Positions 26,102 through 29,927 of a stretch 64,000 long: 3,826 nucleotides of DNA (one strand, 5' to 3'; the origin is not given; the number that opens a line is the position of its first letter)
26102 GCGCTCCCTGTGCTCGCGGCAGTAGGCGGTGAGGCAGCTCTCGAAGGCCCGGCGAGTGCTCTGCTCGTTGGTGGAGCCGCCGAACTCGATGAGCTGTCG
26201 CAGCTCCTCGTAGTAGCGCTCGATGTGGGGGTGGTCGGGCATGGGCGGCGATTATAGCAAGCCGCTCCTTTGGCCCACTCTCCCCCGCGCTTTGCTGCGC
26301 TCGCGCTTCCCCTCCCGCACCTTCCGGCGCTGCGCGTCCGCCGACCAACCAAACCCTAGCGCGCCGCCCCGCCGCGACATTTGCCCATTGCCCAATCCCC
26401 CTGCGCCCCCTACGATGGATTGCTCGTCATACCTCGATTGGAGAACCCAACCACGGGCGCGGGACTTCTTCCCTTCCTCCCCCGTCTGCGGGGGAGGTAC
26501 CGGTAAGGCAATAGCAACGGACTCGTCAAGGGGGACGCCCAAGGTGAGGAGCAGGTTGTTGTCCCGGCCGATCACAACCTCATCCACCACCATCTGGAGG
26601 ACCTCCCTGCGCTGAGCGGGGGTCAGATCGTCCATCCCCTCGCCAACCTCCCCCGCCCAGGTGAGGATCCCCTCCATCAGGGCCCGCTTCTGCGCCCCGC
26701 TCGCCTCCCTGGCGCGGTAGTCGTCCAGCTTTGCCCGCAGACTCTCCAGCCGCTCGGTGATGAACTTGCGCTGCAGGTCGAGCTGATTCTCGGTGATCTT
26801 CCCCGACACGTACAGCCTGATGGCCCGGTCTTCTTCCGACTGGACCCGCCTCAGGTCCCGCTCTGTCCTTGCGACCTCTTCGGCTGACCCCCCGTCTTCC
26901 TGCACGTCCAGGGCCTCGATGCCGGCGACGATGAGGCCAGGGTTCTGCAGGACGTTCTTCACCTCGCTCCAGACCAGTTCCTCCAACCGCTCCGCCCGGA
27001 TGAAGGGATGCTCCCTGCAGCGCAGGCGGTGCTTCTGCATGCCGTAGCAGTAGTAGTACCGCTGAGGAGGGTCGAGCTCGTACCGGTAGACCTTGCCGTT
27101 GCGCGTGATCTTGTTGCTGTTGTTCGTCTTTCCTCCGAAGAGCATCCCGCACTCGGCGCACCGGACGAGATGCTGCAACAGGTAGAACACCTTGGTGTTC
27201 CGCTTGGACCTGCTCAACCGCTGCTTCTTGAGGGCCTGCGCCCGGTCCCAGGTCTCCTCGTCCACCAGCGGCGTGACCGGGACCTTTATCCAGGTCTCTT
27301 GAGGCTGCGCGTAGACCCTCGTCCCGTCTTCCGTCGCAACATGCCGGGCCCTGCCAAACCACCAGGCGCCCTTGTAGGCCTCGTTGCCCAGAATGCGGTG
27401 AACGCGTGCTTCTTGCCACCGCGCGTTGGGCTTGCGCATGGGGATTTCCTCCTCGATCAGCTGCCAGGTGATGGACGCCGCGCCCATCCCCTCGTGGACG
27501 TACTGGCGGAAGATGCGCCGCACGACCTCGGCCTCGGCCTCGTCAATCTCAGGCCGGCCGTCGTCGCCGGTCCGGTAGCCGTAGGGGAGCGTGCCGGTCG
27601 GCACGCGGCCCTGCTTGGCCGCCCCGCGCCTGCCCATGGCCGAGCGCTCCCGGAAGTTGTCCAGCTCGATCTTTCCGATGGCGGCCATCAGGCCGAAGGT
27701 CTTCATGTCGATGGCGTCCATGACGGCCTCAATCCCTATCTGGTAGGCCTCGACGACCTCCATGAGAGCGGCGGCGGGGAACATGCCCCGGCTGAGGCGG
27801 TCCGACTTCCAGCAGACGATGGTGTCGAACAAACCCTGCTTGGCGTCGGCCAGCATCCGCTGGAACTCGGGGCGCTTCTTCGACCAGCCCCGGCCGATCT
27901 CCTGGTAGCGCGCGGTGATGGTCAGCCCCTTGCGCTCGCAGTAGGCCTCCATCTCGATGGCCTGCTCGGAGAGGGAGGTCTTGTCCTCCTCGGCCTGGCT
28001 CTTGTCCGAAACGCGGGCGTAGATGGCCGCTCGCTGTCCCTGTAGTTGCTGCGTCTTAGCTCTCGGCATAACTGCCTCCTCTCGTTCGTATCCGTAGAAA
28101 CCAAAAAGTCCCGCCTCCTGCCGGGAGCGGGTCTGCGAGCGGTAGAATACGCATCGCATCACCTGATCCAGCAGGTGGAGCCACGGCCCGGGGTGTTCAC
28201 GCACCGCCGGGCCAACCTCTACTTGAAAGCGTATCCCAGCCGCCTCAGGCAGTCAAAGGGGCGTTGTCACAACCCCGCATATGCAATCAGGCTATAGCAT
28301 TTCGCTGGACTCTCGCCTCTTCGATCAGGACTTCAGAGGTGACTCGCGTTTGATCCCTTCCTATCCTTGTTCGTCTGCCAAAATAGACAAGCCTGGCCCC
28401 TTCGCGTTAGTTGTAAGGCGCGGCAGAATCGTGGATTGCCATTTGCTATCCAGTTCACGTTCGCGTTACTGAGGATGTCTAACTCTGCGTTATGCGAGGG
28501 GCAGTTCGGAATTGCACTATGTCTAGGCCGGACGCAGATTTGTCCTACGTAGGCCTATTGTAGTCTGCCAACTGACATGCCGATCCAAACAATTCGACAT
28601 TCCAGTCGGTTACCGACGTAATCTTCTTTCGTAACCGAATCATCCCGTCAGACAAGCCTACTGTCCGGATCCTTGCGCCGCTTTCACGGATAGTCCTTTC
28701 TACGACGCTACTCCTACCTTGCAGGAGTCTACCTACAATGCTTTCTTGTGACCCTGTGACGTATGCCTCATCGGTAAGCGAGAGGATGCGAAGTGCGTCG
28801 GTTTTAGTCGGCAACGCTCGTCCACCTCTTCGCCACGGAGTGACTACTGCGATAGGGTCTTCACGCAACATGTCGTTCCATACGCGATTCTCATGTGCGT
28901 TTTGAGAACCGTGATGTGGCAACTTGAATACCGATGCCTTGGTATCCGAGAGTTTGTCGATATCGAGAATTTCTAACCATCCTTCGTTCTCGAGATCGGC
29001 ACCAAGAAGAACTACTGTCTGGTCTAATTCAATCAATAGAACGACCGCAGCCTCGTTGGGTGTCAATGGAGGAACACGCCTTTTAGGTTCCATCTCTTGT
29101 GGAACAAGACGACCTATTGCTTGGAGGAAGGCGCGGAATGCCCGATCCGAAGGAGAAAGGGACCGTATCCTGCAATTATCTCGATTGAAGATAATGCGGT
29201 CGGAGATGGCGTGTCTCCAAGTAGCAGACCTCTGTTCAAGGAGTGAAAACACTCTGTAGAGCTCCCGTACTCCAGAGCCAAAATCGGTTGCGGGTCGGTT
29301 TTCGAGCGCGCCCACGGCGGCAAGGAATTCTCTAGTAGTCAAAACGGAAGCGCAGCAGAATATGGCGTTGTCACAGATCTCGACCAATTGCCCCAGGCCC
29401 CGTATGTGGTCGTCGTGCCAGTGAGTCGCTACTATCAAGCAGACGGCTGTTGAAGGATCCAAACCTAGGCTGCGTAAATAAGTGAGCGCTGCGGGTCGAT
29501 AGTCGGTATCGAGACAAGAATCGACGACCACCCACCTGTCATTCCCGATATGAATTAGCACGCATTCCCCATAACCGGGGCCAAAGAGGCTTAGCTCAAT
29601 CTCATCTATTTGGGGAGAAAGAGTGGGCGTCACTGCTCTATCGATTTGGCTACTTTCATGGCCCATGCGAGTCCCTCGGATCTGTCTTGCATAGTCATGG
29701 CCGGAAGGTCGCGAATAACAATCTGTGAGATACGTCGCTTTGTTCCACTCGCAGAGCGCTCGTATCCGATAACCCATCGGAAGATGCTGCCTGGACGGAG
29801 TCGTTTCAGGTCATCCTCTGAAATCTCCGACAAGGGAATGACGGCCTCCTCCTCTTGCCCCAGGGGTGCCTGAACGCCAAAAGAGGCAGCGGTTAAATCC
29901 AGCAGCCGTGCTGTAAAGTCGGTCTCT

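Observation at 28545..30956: Compositionally foreign, translationally coupled three-gene cassette (unknown - unknown - MBL hydrolase) in the ICE cargo region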

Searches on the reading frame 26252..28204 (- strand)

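Call 39: search_protein_families(library=pfam, proteins=[window:26252-28204:-], max_evalue=0.001)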
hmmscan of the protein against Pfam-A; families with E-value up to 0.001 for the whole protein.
window:26252-28204:- (650 aa): 3 families
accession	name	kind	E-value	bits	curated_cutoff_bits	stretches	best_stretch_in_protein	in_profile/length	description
PF00239.26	Resolvase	-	1.5e-24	87.2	23.3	1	59-200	1-144/145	Resolvase, N terminal domain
PF07508.19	Recombinase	-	1.6e-18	67.3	21.1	1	222-329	1-102/102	Recombinase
PF13408.12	Zn_ribbon_recom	-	6.7e-11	42.8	25.3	1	342-416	1-58/58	Recombinase zinc beta ribbon domain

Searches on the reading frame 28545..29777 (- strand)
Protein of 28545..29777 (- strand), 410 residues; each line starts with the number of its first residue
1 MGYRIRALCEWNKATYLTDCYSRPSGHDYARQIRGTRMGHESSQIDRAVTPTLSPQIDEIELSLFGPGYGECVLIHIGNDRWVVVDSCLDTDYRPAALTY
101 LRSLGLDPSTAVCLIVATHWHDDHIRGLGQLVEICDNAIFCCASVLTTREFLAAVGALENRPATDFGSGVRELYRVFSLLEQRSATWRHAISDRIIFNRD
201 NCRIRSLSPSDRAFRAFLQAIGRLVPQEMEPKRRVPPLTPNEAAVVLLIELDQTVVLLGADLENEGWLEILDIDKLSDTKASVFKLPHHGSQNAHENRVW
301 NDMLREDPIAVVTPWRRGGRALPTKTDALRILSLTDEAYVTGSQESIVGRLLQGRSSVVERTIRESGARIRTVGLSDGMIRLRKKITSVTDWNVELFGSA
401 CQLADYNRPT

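Call 4: search_protein_families(library=pfam, proteins=[window:28545-29777:-], max_evalue=1)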
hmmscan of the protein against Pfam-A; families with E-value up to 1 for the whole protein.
window:28545-29777:- (410 aa): 2 families
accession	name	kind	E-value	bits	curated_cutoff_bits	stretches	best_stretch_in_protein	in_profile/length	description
PF00753.33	Lactamase_B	-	2.7e-11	44.2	22.7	1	66-148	2-80/196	Metallo-beta-lactamase superfamily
PF12706.13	Lactamase_B_2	-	0.0033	17.5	27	1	81-146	1-67/200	Beta-lactamase superfamily domain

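Call 5: search_protein_families(library=padloc, proteins=[window:28545-29777:-], max_evalue=1)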
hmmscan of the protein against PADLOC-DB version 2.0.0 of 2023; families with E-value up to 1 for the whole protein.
window:28545-29777:- (410 aa): 5 families
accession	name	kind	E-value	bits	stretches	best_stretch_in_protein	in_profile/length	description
PDLC03805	RTasMBL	-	4.3e-13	47.1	1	67-303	8-249/322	DRT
PDLC03854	LmuA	-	5.5e-11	40.2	1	60-298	3-273/345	-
PDLC04673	PDC-M48B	-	5.4e-06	24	2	67-143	9-83/296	-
PDLC02158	Avs1a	-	0.00076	16.8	2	240-294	253-309/392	-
PDLC04676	PDC-M48B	-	0.00083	16.3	1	241-304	215-281/357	-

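Call 6: search_protein_families(library=ncbifam, proteins=[window:28545-29777:-], max_evalue=1)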
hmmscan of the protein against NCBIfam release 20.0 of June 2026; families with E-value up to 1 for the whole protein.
window:28545-29777:- (410 aa): 11 families
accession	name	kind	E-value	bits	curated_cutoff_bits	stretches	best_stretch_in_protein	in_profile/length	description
NF058524.1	6A-MBL_enzyme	equivalog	2.2e-05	23.8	220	1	240-302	197-267/346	anti-phage 6A-MBL system MBL-fold protein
NF041809.1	Avs1a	equivalog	4.2e-05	22.5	420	1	68-133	5-68/387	AVAST type 1 anti-phage system MBL fold metallo-hydrolase Avs1a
NF012229.1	bla_class_B_core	domain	0.00029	21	100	1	70-131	14-71/139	metallo-beta-lactamase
NF047896.1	blaMIM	exception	0.00083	18.8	640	1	77-145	76-142/306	MIM family subclass B3 metallo-beta-lactamase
TIGR00361.1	ComEC_Rec2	equivalog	0.00092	17.5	190.05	1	238-295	560-615/663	DNA internalization-related competence protein ComEC/Rec2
NF008580.0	PRK11539.1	equivalog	0.0021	16.5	969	1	240-294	620-673/758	ComEC family protein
TIGR03413.1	GSH_gloB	equivalog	0.0086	15.5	200.8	1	111-141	43-73/248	hydroxyacylglutathione hydrolase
NF033088.2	bla_subclass_B1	equivalog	0.016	14.9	200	1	73-132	33-89/217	subclass B1 metallo-beta-lactamase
TIGR02651.1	RNase_Z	equivalog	0.026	13.6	292.95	1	112-135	52-75/302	ribonuclease Z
NF000801.0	PRK00055.1-3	equivalog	0.052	12.6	252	1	112-137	54-79/307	ribonuclease Z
TIGR04559.1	SoxH_rel_PQQ_2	hypoth_equivalog_domain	0.19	11.1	280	1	77-130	36-86/283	quinoprotein relay system zinc metallohydrolase 2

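Call 7: search_protein_families(library=phrogs, proteins=[window:28545-29777:-], max_evalue=1)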
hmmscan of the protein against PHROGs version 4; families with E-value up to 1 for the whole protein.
window:28545-29777:- (410 aa): 6 families
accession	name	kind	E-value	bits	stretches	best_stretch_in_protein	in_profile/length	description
phrog_28593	-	unknown function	2.6e-40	139.7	1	60-317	11-279/363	-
phrog_14556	-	unknown function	0.00032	20.6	1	52-149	127-220/451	-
phrog_7043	-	tail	0.00094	18.8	1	114-146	677-709/1077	tail protein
phrog_392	-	other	0.0063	17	1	101-141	42-82/348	metal-dependent hydrolase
phrog_36445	-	unknown function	0.012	16.4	1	241-347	72-174/195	-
phrog_17000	-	unknown function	0.22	12.9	1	96-154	49-106/128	-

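Call 8: search_solved_structures(query=window:28545-29777:-, max_evalue=1)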
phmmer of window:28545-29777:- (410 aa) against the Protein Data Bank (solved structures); distinct sequences matched with E-value up to 1: 5.
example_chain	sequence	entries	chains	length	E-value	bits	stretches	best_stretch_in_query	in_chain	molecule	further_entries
9ic4_A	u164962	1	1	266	0.0011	21.4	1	240-299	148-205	Competence protein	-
4ad9_A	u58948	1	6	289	0.0049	19.3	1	95-144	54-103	BETA-LACTAMASE-LIKE PROTEIN 2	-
6auf_B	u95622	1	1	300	0.015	17.7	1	75-150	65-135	Beta-lactamase-like protein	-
30bt_A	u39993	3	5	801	0.069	15.5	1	240-299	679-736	Beta-lactamase-like domain | ComEC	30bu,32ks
4tzf_A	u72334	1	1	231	0.89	11.8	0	51-132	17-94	NDM-8 metallo-beta-lactamase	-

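Call 13: find_homologous_proteins(query=window:28545-29666:-)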
Query window:28545-29666:- (373 aa): 1761 proteins with E <= 0.001 among 8000 candidates; the best 120 are listed.
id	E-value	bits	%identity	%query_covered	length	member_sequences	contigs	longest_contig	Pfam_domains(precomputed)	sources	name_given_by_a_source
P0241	1.4e-249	846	100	100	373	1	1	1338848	PF00753.34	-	-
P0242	7.1e-164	563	66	99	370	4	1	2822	PF00753.34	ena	-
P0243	1.6e-163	562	66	99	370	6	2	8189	PF00753.34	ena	-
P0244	1.9e-162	559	65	99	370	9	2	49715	PF00753.34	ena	-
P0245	4.5e-162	558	66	99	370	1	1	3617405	PF00753.34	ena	-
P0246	2.7e-160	552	64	100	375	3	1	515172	PF00753.34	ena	-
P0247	7.1e-160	550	65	99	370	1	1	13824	PF00753.34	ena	-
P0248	1.4e-157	543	64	99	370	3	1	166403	PF00753.34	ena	-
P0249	8.3e-157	540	65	99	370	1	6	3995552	PF00753.34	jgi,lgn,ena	jgi:hypothetical protein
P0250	5.2e-156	538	66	94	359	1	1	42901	PF00753.34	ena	-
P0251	2.8e-155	535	63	99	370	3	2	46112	PF00753.34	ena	-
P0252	8.3e-154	530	67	92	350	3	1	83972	PF00753.34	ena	-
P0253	3.1e-152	525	63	96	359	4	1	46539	PF00753.34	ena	-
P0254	6.9e-152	524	65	99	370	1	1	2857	PF00753.34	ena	-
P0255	2.1e-151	522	64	94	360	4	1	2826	PF00753.34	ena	-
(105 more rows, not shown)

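Call 49: search_solved_structures(query=A4, max_evalue=0.1, show_alignments=1)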
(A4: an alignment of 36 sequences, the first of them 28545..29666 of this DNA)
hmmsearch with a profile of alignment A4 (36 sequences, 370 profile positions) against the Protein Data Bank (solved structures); distinct sequences matched with E-value up to 0.1: 9.
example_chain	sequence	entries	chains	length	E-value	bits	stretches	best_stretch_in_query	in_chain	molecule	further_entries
9ic4_A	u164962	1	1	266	6.8e-08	34.9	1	203-260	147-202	Competence protein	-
30bt_A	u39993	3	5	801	5e-06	28.8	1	203-259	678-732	Beta-lactamase-like domain | ComEC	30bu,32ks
6auf_B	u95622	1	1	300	0.00058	22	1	37-109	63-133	Beta-lactamase-like protein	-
4ad9_A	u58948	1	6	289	0.00093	21.3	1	60-110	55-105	BETA-LACTAMASE-LIKE PROTEIN 2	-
9vc6_A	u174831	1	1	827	0.015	17.4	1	205-261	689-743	Competence protein ComEC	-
3vpe_A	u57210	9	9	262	0.023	16.7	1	44-107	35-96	Metallo-beta-lactamase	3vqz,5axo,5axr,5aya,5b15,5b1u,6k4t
6xfr_A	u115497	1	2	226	0.027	16.5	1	65-95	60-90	Lactamase_B domain-containing protein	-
6mfi_A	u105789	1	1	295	0.056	15.4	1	34-105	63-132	Metallo-beta-lactamase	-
4p62_A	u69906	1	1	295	0.084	14.9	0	34-107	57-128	Metallo-beta-lactamase AIM-1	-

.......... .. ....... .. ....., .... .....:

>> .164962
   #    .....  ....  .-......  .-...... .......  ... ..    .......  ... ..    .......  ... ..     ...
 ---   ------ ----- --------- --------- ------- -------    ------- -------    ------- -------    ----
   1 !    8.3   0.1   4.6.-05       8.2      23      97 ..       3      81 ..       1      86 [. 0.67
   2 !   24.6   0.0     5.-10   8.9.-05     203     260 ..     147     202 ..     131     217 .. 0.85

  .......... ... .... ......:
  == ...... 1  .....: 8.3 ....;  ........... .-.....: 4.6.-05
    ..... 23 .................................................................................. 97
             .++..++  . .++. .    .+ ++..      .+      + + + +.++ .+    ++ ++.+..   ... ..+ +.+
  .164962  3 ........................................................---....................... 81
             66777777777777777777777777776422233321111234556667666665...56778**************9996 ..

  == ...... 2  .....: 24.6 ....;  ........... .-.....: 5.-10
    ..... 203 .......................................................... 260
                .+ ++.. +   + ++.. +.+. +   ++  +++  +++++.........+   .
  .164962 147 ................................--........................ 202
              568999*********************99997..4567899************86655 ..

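Call 56: search_dna_similar(query=window:28545-29666:-, collection=phages, mode=protein, max_evalue=0.001, max_rows=20)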
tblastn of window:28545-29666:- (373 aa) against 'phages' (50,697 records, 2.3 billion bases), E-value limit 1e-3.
No match.
